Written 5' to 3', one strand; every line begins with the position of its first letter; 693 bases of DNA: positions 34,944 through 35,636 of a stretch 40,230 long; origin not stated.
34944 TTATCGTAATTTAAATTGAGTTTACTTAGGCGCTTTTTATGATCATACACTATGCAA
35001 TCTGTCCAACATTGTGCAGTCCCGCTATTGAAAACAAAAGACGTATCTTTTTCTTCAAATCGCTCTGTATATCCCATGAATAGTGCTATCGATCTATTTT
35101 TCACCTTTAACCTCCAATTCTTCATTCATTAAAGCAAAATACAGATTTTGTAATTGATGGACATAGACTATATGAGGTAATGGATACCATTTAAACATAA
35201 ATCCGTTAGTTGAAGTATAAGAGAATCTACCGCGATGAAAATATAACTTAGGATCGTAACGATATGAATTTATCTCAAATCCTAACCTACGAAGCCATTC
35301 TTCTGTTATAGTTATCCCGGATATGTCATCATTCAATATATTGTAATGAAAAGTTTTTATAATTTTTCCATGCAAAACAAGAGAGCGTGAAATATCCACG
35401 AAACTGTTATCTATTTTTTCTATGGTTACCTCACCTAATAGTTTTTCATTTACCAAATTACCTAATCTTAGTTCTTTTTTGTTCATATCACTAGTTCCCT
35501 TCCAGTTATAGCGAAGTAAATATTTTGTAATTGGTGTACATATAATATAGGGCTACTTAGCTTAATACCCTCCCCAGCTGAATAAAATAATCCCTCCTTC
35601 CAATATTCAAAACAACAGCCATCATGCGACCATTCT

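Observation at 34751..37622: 2.9-kb antisense accessory island (ten small genes, three membrane proteins) wedged between the distal tail protein and the fibre operon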

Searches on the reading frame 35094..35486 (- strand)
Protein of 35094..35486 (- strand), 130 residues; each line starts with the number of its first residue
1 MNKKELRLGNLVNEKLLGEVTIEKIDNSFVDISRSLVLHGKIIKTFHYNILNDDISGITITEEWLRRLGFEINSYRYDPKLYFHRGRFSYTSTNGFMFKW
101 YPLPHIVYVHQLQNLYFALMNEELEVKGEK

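Call 5: search_protein_families(library=pfam, max_evalue=1, proteins=[window:35094-35486:-])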
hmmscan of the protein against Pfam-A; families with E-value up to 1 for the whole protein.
window:35094-35486:- (130 aa): 0 families

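Call 6: search_protein_families(library=phrogs, max_evalue=1, proteins=[window:35094-35486:-])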
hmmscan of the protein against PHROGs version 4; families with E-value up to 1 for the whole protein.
window:35094-35486:- (130 aa): 4 families
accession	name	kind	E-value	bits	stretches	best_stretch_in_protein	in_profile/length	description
phrog_10066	-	unknown function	1.5e-20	74.8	1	1-127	1-135/136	-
phrog_32273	-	unknown function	0.046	15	1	53-125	41-108/113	-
phrog_10712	-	unknown function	0.18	12.7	0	57-78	20-40/79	-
phrog_36016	-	unknown function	0.3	12.1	1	13-59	21-67/83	-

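Call 13: search_dna_similar(query=window:35094-35486:-, collection=phages, mode=protein, max_rows=30, max_evalue=0.001)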
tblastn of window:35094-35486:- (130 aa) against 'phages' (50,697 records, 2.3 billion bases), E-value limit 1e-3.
Records with a match: 8; places in all: 10; records where one place covers at least 80% of the query: 8.
Best place of each record, by identity: <60% 8.
By first word of the organism name: Cellulophaga 8.
By host as written in the record: Cellulophaga baltica #19 4; Cellulophaga baltica #10 2; Cellulophaga baltica #13 2.
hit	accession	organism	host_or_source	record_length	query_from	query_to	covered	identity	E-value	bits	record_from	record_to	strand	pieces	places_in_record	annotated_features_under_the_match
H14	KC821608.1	Cellulophaga phage phi19:3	Cellulophaga baltica #19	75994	1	127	98%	31.9%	4e-6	50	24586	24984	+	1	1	hypothetical protein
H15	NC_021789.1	Cellulophaga phage phi19:3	Cellulophaga baltica #19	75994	1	127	98%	31.9%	4e-6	50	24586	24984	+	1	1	hypothetical protein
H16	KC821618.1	Cellulophaga phage phi10:1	Cellulophaga baltica #10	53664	1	124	95%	32.3%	7e-6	49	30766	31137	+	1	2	hypothetical protein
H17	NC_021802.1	Cellulophaga phage phi10:1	Cellulophaga baltica #10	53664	1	124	95%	32.3%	7e-6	49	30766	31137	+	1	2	hypothetical protein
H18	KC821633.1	Cellulophaga phage phi13:2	Cellulophaga baltica #13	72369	1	127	98%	31.5%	3e-5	47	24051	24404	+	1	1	hypothetical protein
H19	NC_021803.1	Cellulophaga phage phi13:2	Cellulophaga baltica #13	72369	1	127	98%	31.5%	3e-5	47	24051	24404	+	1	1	hypothetical protein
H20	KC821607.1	Cellulophaga phage phi19:1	Cellulophaga baltica #19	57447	5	127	95%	32.4%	9e-8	55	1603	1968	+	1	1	hypothetical protein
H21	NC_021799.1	Cellulophaga phage phi19:1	Cellulophaga baltica #19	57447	5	127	95%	32.4%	9e-8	55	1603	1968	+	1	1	hypothetical protein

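Call 16: search_protein_families(library=padloc, max_evalue=1, proteins=[window:35094-35486:-])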
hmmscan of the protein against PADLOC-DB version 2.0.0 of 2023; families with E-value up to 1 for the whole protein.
window:35094-35486:- (130 aa): 0 families

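Call 19: find_homologous_proteins(query=window:35094-35486:-, max_evalue=0.001)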
Query window:35094-35486:- (130 aa): 356 proteins with E <= 0.001 among 844 candidates; the best 120 are listed.
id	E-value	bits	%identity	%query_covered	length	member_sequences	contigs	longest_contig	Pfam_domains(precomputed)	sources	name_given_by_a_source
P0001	8.5e-82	290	100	100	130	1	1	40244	-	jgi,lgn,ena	-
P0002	3.3e-11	61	37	94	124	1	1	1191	-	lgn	-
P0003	1.9e-10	59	40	98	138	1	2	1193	-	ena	-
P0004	3.4e-10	58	34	100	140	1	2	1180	-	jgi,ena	jgi:hypothetical protein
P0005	2.0e-9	55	37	95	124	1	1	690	-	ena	-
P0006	2.2e-9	55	40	92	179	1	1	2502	-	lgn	-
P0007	2.5e-9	55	35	100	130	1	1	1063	-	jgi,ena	jgi:hypothetical protein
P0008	3.3e-9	55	34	97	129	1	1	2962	-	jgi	jgi:hypothetical protein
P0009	4.6e-9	54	34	97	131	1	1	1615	-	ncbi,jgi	jgi:hypothetical protein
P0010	8.8e-9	53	38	98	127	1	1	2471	-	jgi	-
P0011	9.8e-9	53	35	100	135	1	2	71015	-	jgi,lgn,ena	jgi:hypothetical protein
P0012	1.0e-8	53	34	98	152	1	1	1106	-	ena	-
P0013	1.6e-8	53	41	95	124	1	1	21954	-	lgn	-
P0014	1.6e-8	53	34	97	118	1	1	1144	-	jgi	-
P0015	1.6e-8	53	37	95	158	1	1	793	-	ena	-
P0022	5.1e-8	51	37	95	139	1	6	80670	-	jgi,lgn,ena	jgi:hypothetical protein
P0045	5.1e-7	48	36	98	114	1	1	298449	-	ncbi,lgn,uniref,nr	ncbi:hypothetical protein [Elizabethkingia miricola]|uniref:hypothetical protein n=1 Tax=Elizabethki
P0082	3.2e-6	45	36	98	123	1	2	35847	-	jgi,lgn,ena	jgi:hypothetical protein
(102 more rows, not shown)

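Call 20: find_encoding_contigs(protein=P0001, flank=10000, max_places=3)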
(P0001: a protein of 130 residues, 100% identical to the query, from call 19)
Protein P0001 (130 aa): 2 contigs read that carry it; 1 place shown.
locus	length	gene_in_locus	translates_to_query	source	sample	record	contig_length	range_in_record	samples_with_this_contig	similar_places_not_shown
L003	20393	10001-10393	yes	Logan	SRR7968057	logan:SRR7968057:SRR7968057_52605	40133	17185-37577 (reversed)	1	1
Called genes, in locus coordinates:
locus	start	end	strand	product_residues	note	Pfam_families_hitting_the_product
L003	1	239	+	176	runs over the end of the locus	-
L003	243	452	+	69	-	-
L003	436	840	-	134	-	-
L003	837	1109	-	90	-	-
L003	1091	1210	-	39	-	-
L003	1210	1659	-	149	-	PF13539:Peptidase_M15_4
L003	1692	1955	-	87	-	-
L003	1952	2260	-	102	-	-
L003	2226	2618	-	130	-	-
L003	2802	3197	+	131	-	PF09643:YopX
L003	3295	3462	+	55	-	-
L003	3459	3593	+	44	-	-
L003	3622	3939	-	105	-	-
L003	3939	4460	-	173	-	PF27114:Phage_tail_beta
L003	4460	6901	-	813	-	PF13472:Lipase_GDSL_2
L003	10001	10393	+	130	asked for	-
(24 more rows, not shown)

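Call 21: find_encoding_contigs(protein=P0045, flank=10000, max_places=3)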
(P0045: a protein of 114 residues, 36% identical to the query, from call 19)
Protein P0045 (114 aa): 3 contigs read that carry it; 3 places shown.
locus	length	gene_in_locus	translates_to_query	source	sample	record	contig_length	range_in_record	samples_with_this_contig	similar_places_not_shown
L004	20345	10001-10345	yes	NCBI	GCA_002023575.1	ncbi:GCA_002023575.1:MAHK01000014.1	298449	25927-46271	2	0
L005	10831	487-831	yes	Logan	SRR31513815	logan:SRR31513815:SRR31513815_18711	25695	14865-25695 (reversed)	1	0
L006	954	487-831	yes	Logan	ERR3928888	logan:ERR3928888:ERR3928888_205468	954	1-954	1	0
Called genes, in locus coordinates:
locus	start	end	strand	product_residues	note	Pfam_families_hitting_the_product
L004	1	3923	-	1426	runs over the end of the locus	PF20155:TMP_3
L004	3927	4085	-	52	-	-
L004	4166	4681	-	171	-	-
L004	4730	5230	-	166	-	-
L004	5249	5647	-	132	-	-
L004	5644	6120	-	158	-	-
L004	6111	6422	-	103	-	-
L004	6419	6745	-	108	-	PF20449:DUF6706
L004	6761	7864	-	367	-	PF03864:Phage_cap_E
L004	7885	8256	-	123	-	-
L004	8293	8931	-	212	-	-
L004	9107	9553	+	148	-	-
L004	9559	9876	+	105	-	-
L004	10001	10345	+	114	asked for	-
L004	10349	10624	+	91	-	-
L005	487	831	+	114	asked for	-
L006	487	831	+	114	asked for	-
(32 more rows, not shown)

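Call 30: predict_structure(alignment_id=A1)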
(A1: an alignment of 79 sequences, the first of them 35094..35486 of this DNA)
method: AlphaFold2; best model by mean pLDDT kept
length: 130 residues; sequences in the alignment: 79
mean_pLDDT: 84.4   pTM: 0.74
mean pLDDT of the five models: 84.4, 83.7, 74.8, 72.7, 62.1
residues with pLDDT >= 90: 66; 70-90: 48; 50-70: 14; < 50: 2
segments of 3 or more residues with pLDDT < 50: none
pLDDT, mean of each block of 10 residues (from residue 1): 81 91 80 61 74 89 94 79 91 89 93 94 82
secondary structure, 60 per line:
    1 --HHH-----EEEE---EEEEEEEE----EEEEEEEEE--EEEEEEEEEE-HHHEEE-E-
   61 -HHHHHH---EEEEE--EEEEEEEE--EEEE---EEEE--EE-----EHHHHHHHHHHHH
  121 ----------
elements in order: E11-14 E18-25 E30-38 E41-50 E55-57 H62-67 E71-75 E78-85 E88-91 E95-98 H109-120

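Call 33: fold_search(model_id=the predicted structure, library=pdb)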
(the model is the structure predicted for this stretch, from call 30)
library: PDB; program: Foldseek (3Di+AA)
matches with E <= 10: 370; with E <= 0.001: 0
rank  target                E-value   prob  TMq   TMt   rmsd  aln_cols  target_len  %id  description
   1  8fkr_LE               1.8e-01  0.99  0.38  0.45   3.5        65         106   18  Human nucleolar pre-60S ribosomal subunit (State B1) (released 2023-07-12)
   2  8fkt_LE               1.8e-01  0.99  0.38  0.43   3.5        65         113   20  Human nucleolar pre-60S ribosomal subunit (State C1) (released 2023-07-12)
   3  8fl0_LE               2.6e-01  0.98  0.36  0.38   4.3        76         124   17  Human nucleolar pre-60S ribosomal subunit (State H) (released 2023-07-12)
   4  4exr                  2.9e-01  0.13  0.19  0.18  12.5       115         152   10  Crystal structure of a putative lipoprotein (CD1622) from Clostridium difficile 630 at 1.85 A resolution (released 2012-06-27)
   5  9wms_W                3.4e-01  0.44  0.30  0.09  10.9       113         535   11  Co-transcriptional histone H3K36 methylation complex containing RNA polymerase II elongation complex, Set2, and the up (released 2025-12-24)
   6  3jct_T                3.6e-01  0.97  0.37  0.41   4.0        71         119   15  Cryo-em structure of eukaryotic pre-60S ribosomal subunits (released 2016-06-01)
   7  8fkp_LE               4.3e-01  0.97  0.37  0.44   3.7        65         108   18  Human nucleolar pre-60S ribosomal subunit (State A1) (released 2023-07-12)
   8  8rl2_LT               4.8e-01  0.97  0.38  0.38   4.0        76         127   17  Human pre-60S - State 5 (released 2025-01-15)
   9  8xrm_Z                5.6e-01  0.20  0.24  0.07  13.3       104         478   16  RNA polymerase II elongation complex with DSIF, SPT6, and ELOF1 transcribing genomic DNA extracted from human nuclei (released 2025-05-07)
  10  7oh3_T                6.3e-01  0.92  0.36  0.41   3.5        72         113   17  Nog1-TAP associated immature ribosomal particle population B from S. cerevisiae (released 2021-11-03)
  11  3qby_B                7.0e-01  0.69  0.25  0.37   4.6        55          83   18  Crystal structure of the PWWP domain of human Hepatoma-derived growth factor 2 (released 2011-02-09)
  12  8fl2_LE               7.4e-01  0.91  0.36  0.35   4.2        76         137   17  Human nuclear pre-60S ribosomal subunit (State I1) (released 2023-07-12)
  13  9a5o_B                7.4e-01  0.80  0.30  0.06   4.4        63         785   14  Integrative model of YABR-MUTS2 by crosslinking MS and deep learning (released 2024-09-18)
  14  7oht_T                7.8e-01  0.89  0.36  0.40   4.1        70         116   14  Nog1-TAP associated immature ribosomal particles from S. cerevisiae after rpL2 expression shut down, population A (released 2021-11-03)
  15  7uoo_T                8.7e-01  0.92  0.38  0.43   3.5        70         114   16  Nucleoplasmic pre-60S intermediate of the Nog2 containing pre-rotation state (released 2023-03-15)
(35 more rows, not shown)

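Call 40: fold_search(model_id=the predicted structure, library=viral)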
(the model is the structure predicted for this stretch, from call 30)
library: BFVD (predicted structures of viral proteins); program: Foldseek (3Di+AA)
matches with E <= 10: 515; with E <= 0.001: 7
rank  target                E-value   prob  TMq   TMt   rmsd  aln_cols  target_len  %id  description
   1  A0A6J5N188            5.6e-07  1.00  0.79  0.84   2.8       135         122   25  Uncharacterized protein [uncultured Caudovirales phage]
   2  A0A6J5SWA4            3.0e-06  1.00  0.62  0.54   5.6       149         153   19  Uncharacterized protein [uncultured Caudovirales phage]
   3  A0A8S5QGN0            4.3e-06  1.00  0.62  0.58   8.2       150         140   23  Uncharacterized protein [Siphoviridae sp. ctr8v12]
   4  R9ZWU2                7.1e-06  1.00  0.73  0.83   3.2       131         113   25  Uncharacterized protein [Cellulophaga phage phi17:2]
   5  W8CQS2                2.3e-05  1.00  0.64  0.65   6.8       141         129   23  (no name in the UniProt tables at hand)
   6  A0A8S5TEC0            2.2e-04  1.00  0.64  0.55   5.0       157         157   18  Uncharacterized protein [Siphoviridae sp. ctNnX9]
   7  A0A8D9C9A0            6.9e-04  1.00  0.47  0.50  11.8       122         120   20  Uncharacterized protein [uncultured marine phage]
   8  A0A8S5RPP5            1.1e-03  1.00  0.62  0.64   4.5       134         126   22  Uncharacterized protein [virus sp. ctoYX9]
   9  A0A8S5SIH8            4.1e-02  0.87  0.34  0.22  13.9       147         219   10  Uncharacterized protein [Siphoviridae sp. ctBCr48]
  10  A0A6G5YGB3            4.9e-02  1.00  0.38  0.68   2.8        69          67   19  (no name in the UniProt tables at hand)
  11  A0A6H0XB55            8.4e-02  0.84  0.33  0.32  12.9       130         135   14  (no name in the UniProt tables at hand)
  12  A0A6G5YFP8            1.0e-01  0.99  0.36  0.65   3.8        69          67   17  (no name in the UniProt tables at hand)
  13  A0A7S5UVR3            1.2e-01  0.47  0.23  0.11  12.6       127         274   14  (no name in the UniProt tables at hand)
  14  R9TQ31                1.7e-01  0.98  0.28  0.34   3.9        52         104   19  (no name in the UniProt tables at hand)
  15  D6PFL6                1.8e-01  0.95  0.34  0.26  10.3        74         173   11  (no name in the UniProt tables at hand)
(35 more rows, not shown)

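Call 54: get_annotated_region(hit=H21, flank=4000)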
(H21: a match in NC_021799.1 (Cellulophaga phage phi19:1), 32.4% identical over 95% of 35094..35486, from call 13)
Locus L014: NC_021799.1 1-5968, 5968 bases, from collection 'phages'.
description: Cellulophaga phage phi19:1, complete genome.
organism: Cellulophaga phage phi19:1 (NCBI taxid 1327970)
taxonomy: Viruses; Duplodnaviria; Heunggongvirae; Uroviricota; Caudoviricetes; Assiduviridae; Cellubavirus; Cellubavirus phi19una
host: Cellulophaga baltica #19; source: seawater; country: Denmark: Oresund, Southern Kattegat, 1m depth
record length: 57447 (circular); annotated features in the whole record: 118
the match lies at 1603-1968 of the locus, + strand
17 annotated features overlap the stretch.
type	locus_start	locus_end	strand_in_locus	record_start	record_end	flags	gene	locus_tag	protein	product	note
CDS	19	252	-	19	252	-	-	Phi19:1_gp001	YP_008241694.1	hypothetical protein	-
CDS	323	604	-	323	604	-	-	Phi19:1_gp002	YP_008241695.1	hypothetical protein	-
CDS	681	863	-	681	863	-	-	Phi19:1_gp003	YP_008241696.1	hypothetical protein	-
CDS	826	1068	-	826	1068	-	-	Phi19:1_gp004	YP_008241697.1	hypothetical protein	-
CDS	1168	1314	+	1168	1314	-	-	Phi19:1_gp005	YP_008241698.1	hypothetical protein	-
CDS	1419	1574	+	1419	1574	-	-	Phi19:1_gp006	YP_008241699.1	hypothetical protein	-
CDS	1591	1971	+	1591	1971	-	-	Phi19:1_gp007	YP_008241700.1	hypothetical protein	-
CDS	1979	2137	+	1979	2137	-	-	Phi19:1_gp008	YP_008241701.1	hypothetical protein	-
CDS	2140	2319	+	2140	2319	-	-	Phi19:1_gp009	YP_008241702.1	hypothetical protein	-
CDS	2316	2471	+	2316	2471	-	-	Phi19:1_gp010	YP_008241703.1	hypothetical protein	-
CDS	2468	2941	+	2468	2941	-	-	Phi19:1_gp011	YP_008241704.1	hypothetical protein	-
CDS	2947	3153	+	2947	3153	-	-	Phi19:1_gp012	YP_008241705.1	hypothetical protein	-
CDS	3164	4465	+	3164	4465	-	-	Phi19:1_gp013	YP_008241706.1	hypothetical protein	-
CDS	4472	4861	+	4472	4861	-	-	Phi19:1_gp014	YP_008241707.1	hypothetical protein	-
CDS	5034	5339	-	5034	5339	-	-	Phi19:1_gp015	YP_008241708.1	hypothetical protein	-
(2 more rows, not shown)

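Call 55: get_annotated_region(hit=H15, flank=4000)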
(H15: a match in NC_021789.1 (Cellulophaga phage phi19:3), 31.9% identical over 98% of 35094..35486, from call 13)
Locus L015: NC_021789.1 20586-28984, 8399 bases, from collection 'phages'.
description: Cellulophaga phage phi19:3, complete genome.
organism: Cellulophaga phage phi19:3 (NCBI taxid 1327971)
taxonomy: Viruses; Duplodnaviria; Heunggongvirae; Uroviricota; Caudoviricetes; Pachyviridae; Baltivirus; Baltivirus phi19tres
host: Cellulophaga baltica #19; source: seawater; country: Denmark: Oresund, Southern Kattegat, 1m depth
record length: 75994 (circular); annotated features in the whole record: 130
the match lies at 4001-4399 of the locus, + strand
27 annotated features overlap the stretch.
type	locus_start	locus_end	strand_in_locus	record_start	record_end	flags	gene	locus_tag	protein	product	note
CDS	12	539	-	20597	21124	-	-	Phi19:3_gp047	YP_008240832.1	hypothetical protein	-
CDS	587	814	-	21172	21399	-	-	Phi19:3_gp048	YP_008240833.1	hypothetical protein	-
CDS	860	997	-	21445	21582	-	-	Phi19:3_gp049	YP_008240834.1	hypothetical protein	-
CDS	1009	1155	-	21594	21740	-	-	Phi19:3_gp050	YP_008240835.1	hypothetical protein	-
CDS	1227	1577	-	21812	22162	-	-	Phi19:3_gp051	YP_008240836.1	hypothetical protein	-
CDS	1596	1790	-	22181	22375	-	-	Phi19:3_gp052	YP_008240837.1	hypothetical protein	-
CDS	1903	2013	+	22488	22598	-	-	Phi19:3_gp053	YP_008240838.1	hypothetical protein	-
CDS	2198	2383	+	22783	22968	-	-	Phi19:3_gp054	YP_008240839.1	hypothetical protein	-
CDS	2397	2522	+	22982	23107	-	-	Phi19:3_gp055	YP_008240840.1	hypothetical protein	-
CDS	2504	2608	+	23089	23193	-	-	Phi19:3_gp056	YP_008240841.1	hypothetical protein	-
CDS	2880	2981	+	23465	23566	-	-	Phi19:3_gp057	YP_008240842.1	hypothetical protein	-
CDS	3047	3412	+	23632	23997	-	-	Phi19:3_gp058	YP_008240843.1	YopX protein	annotation based on sequence similarity to CDD cl09859 and Pfam PF09643.5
CDS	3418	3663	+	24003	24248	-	-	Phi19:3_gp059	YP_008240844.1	hypothetical protein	-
CDS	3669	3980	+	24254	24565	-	-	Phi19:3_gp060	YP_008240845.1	hypothetical protein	-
CDS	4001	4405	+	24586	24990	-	-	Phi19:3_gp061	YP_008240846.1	hypothetical protein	-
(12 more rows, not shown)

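Call 56: search_solved_structures(query=A1, max_evalue=1)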
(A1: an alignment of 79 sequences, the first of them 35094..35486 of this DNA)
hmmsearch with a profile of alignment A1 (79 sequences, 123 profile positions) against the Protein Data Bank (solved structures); distinct sequences matched with E-value up to 1: 5.
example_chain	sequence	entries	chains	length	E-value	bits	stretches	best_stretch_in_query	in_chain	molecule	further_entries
9iqj_A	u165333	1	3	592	0.11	16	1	38-112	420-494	Oleate hydratase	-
9iqi_A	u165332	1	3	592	0.11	16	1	38-112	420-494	Oleate hydratase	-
9iqa_A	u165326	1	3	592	0.12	15.9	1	38-112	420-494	Oleate hydratase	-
7kav_B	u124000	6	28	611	0.12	15.9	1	38-112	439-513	Oleate hydratase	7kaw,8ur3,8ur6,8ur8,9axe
7kax_A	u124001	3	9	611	0.12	15.9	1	38-112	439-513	Oleate hydratase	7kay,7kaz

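Call 105: find_encoding_contigs(protein=P0022, flank=7000, max_places=2)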
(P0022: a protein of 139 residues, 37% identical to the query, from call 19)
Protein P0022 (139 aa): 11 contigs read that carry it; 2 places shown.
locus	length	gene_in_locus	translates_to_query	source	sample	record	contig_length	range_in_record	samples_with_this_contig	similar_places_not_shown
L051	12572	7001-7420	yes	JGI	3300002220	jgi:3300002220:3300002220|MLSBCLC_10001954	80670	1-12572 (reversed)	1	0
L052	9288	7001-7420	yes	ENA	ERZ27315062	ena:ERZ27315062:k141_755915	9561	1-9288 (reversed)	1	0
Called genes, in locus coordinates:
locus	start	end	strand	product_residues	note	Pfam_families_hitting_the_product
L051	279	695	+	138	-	-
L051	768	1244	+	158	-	-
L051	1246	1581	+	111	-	-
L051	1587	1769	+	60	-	-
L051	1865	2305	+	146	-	-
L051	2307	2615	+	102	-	-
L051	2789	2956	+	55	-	-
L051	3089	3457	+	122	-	-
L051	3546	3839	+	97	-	-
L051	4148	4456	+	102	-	-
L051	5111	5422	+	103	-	-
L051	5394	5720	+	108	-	-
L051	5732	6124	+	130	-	-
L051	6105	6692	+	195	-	-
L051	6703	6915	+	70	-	-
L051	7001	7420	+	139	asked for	-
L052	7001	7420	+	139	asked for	-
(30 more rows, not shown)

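Call 106: find_encoding_contigs(protein=P0082, flank=7000, max_places=1)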
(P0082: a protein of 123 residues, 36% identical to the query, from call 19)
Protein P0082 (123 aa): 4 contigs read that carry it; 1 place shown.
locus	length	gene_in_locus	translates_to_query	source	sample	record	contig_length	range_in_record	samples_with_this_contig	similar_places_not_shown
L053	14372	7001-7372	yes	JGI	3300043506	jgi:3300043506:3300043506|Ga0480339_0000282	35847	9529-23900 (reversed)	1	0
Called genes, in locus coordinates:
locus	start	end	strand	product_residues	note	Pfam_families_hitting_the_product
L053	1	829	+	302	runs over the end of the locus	-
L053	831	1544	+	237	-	PF13385:Laminin_G_3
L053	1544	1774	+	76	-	-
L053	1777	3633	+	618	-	-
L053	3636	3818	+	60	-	-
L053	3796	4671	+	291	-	-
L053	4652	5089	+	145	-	PF05105:Phage_holin_4_1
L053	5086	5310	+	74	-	-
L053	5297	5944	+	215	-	PF01510:Amidase_2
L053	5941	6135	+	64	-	PF22292:DUF6965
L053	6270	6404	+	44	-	-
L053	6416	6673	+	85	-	PF27050:Phage_P22_Y8K6 (weak)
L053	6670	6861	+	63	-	-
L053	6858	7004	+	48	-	-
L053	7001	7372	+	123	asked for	-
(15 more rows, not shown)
